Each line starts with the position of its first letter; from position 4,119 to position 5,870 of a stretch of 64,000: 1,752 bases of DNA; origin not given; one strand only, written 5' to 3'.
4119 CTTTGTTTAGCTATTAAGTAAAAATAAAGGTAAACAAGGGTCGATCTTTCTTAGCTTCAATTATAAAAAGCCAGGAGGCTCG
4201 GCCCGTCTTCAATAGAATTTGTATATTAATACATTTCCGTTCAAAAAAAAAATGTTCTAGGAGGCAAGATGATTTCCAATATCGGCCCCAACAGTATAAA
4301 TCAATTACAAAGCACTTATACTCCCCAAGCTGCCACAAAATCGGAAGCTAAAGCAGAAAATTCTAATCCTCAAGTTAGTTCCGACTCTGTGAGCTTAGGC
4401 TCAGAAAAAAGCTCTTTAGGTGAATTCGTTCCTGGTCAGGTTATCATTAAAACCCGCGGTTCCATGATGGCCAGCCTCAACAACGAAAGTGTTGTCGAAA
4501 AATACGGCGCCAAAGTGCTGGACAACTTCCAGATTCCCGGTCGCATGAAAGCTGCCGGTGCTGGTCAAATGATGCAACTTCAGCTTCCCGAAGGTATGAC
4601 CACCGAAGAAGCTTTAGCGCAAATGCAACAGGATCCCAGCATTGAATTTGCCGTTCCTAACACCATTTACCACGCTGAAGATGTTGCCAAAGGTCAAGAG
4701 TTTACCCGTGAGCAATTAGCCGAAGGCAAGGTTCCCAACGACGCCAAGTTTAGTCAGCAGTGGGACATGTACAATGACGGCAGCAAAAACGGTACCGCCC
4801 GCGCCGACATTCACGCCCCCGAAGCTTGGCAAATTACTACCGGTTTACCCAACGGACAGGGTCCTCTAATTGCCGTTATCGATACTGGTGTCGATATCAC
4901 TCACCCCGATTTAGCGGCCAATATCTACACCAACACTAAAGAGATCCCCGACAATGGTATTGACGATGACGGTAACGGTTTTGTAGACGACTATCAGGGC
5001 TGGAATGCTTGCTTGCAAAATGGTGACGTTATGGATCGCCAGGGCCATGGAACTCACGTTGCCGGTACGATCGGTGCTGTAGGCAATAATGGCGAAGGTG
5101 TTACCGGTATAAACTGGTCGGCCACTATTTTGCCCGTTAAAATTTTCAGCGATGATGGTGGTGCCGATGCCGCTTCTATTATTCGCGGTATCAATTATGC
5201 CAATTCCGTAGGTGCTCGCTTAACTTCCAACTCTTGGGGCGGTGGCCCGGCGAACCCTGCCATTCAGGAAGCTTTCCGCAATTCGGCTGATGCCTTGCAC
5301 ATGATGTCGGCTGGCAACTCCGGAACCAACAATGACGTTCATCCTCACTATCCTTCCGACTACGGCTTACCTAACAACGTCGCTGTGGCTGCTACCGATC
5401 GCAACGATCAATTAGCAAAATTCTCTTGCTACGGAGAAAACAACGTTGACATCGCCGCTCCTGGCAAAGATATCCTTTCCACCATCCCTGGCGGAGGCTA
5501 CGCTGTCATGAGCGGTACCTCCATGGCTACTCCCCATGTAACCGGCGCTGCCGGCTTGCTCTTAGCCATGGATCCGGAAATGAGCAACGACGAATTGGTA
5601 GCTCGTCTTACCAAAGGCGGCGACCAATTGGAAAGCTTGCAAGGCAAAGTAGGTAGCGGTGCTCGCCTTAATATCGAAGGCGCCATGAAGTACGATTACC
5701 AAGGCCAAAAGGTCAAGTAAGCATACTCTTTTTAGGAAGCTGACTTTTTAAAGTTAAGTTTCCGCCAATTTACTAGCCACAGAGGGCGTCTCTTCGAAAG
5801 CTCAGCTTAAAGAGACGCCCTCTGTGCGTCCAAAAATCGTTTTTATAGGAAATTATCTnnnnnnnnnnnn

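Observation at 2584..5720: Tandem subtilase paralogs share a conserved non-Sec N-terminal motif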

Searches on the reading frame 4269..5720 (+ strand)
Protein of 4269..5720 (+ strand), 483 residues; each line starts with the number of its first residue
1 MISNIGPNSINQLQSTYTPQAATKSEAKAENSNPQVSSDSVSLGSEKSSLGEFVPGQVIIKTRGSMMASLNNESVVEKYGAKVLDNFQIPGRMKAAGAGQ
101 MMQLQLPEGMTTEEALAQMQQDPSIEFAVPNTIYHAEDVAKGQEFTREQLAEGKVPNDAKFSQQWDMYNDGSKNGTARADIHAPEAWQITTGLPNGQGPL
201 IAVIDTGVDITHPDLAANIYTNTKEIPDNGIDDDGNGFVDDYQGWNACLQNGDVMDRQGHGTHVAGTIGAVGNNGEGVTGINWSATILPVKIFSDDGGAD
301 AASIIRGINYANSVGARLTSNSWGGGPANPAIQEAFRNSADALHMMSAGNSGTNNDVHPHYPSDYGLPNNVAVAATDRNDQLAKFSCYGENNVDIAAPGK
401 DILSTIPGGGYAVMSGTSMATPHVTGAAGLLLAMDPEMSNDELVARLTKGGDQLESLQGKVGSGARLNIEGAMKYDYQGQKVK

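Call 3: search_protein_families(library=pfam, proteins=[window:4269-5720:+], max_evalue=0.01)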
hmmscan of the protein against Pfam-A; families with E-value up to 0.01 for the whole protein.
window:4269-5720:+ (483 aa): 3 families
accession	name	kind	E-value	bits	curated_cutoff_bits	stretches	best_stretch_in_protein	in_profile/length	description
PF00082.27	Peptidase_S8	-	1.8e-54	185.5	21.8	1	196-447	1-269/288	Subtilase family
PF22148.1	Fervidolysin_NPro-like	-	3.6e-07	30.9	21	1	47-131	9-81/81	Fervidolysin N-terminal prodomain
PF16361.10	Peptidase_S8_N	-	0.0013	19.6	30.5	1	91-171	56-142/142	N-terminal of Subtilase family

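Call 22: search_protein_families(library=ncbifam, proteins=[window:4269-5720:+], max_evalue=1)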
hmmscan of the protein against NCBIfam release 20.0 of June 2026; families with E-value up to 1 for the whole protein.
window:4269-5720:+ (483 aa): 9 families
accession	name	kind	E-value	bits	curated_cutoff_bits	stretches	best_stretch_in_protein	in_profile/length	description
TIGR03921.1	T7SS_mycosin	equivalog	1.3e-36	126.5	278.75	1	182-464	2-277/353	type VII secretion-associated serine protease mycosin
NF033595.1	denti_PrtP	equivalog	1.2e-25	90.2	300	2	341-456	366-483/606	dentilisin complex serine proteinase subunit PrtP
NF051851.1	AtpSerPepEprS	equivalog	5.4e-20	71.1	1700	1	192-455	63-341/988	autotransporter serine peptidase EprS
TIGR03895.1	protease_PatA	subfamily_domain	6.2e-17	61.6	421.05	1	260-435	1-180/606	PatA/PatG family cyanobactin maturation protease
NF040809.1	germ_prot_CspBA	exception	2.3e-14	52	1250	2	378-434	414-475/1099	bifunctional germination protease/germinant receptor pseudoprotease CspBA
NF040553.1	SGO_0316_fam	subfamily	1.7e-11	42.5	1400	2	385-431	656-707/1486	SGO_0316/SGO_0317 family LPXTG-anchored serine peptidase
NF049966.1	QH_SP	equivalog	2.2e-10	40.3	165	1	250-449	32-209/219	subtilisin-like serine protease QhpE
NF040808.2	CspC_non_triad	exception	1.7e-05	23.5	675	2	195-292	94-201/556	bile acid germinant receptor pseudoprotease CspC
NF033662.1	acid_disulf_rpt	repeat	0.12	12.1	41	1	228-240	8-20/32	acidic double-disulfide repeat-containing protein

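Call 97: predict_structure(alignment_id=A5)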
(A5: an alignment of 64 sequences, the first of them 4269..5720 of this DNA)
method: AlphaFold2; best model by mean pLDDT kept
length: 483 residues; sequences in the alignment: 64
mean_pLDDT: 86.4   pTM: 0.86
mean pLDDT of the five models: 86.4, 85.9, 83.4, 80.6, 79.7
residues with pLDDT >= 90: 348; 70-90: 63; 50-70: 22; < 50: 50
segments of 3 or more residues with pLDDT < 50: 1-46, 153-155
pLDDT, mean of each block of 10 residues (from residue 1): 40 36 36 32 46 96 74 82 92 79 97 96 96 88 78 54 90 93 94 92 98 95 95 95 97 95 95 81 96 94 98 98 90 97 97 96 96 98 97 98 94 95 98 96 97 98 98 85 53
secondary structure, 60 per line:
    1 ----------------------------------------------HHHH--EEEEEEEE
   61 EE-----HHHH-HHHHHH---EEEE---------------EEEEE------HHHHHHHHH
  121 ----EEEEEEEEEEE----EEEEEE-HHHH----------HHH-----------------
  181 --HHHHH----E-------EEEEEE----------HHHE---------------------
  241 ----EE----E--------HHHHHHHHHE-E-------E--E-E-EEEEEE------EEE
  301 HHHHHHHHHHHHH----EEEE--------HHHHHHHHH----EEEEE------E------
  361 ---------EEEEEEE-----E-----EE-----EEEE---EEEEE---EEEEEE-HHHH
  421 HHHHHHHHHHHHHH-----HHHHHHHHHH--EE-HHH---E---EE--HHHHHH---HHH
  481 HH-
elements in order: H47-50 E53-62 H68-71 H73-78 E82-85 E101-105 H112-120 E125-135 E140-145 H147-150 H183-187 E200-205 H260-268 E286-291 E298-300 H301-313 E318-321 H330-338 E343-347 E370-376 E395-398 E402-406 E410-415 H417-434 H440-449 H469-474 H478-482
